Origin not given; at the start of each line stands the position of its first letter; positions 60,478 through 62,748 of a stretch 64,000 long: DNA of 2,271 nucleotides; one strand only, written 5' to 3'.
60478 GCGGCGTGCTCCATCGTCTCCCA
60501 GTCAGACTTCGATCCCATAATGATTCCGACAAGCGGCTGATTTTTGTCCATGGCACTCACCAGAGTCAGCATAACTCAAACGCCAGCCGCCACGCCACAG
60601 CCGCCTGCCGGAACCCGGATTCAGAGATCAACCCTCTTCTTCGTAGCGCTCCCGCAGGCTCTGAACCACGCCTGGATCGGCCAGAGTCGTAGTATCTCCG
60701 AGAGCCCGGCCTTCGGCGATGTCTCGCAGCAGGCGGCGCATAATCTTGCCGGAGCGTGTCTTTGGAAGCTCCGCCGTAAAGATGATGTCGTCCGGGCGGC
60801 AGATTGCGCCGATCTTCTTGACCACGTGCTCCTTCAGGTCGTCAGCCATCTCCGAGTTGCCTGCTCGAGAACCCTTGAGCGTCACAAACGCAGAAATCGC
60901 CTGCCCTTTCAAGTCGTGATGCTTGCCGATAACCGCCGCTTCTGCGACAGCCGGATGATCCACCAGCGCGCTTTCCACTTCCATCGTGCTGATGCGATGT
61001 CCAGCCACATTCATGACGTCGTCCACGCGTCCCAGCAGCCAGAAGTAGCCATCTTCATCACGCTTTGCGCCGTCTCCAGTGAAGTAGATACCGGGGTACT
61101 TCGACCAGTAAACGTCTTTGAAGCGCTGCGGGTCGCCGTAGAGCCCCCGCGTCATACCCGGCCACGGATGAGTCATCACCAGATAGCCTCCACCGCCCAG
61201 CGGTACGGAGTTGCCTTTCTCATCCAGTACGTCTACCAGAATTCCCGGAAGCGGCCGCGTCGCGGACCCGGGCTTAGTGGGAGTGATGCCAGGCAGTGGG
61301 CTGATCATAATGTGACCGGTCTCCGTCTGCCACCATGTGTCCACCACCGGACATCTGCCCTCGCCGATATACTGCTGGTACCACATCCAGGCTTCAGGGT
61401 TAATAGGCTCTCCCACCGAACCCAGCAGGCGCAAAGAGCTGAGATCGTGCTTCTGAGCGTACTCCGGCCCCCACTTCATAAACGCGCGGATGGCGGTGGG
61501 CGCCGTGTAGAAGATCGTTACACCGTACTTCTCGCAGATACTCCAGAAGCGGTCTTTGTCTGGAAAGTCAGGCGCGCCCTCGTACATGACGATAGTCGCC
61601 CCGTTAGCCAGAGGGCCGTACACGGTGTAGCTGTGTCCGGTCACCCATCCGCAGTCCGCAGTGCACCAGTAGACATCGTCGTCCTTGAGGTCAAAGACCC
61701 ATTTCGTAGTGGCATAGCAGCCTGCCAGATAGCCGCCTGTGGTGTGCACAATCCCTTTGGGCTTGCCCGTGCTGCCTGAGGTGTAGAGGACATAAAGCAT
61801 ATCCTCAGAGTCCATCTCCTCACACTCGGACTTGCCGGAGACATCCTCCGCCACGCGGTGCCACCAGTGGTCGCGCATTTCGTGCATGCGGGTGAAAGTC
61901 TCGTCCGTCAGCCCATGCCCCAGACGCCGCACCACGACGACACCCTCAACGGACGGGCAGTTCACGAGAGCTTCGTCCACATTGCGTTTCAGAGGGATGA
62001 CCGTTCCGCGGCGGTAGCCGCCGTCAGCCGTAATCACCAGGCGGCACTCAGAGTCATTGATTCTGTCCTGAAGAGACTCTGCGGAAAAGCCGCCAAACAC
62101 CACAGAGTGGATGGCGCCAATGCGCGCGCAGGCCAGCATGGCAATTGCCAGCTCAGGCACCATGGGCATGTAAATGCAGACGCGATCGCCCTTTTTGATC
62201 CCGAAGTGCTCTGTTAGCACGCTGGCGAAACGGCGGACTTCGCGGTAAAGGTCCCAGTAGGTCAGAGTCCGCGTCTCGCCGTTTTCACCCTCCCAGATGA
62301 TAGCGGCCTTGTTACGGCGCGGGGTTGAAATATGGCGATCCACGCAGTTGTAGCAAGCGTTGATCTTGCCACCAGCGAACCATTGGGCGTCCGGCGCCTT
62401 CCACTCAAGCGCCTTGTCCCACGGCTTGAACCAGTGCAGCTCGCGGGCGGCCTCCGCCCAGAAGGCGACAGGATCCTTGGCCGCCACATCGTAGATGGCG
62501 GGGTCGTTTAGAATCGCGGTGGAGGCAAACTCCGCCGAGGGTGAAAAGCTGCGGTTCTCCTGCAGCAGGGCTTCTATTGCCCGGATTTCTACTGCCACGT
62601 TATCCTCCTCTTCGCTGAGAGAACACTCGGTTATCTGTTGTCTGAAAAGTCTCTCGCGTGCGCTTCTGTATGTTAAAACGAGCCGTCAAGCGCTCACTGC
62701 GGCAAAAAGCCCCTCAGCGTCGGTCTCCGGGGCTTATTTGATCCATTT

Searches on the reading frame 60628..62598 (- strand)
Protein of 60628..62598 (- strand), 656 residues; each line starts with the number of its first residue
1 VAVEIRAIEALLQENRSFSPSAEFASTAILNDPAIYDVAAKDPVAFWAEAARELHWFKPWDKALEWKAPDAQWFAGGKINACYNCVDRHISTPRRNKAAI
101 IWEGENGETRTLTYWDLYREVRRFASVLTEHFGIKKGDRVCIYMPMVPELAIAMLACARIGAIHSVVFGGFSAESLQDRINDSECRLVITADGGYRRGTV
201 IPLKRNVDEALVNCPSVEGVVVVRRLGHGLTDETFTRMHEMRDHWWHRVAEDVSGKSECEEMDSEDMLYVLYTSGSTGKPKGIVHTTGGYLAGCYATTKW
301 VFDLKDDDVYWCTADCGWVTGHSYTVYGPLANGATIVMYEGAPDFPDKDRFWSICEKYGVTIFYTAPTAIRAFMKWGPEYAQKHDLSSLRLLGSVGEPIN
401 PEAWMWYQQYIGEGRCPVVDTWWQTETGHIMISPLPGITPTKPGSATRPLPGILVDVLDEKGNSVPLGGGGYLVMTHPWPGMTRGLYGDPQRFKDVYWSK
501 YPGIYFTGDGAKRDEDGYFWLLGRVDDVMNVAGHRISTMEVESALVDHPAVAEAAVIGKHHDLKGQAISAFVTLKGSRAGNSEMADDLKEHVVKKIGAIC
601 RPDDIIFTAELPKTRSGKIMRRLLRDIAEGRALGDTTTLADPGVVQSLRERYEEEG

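Call 42: search_protein_families(library=pfam, proteins=[window:60628-62598:-], max_evalue=0.00001)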
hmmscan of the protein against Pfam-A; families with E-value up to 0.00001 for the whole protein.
window:60628-62598:- (656 aa): 3 families
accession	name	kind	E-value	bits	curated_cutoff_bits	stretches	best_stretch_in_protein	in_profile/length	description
PF00501.34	AMP-binding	-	4.2e-94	315.9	29.9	1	94-487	8-384/384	AMP-binding enzyme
PF13193.12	AMP-binding_C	-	8.3e-28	97.6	24.5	1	540-618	1-76/76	AMP-binding enzyme C-terminal domain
PF16177.11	ACAS_N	-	3.6e-21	75.2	27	1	34-85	3-55/55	Acetyl-coenzyme A synthetase N-terminus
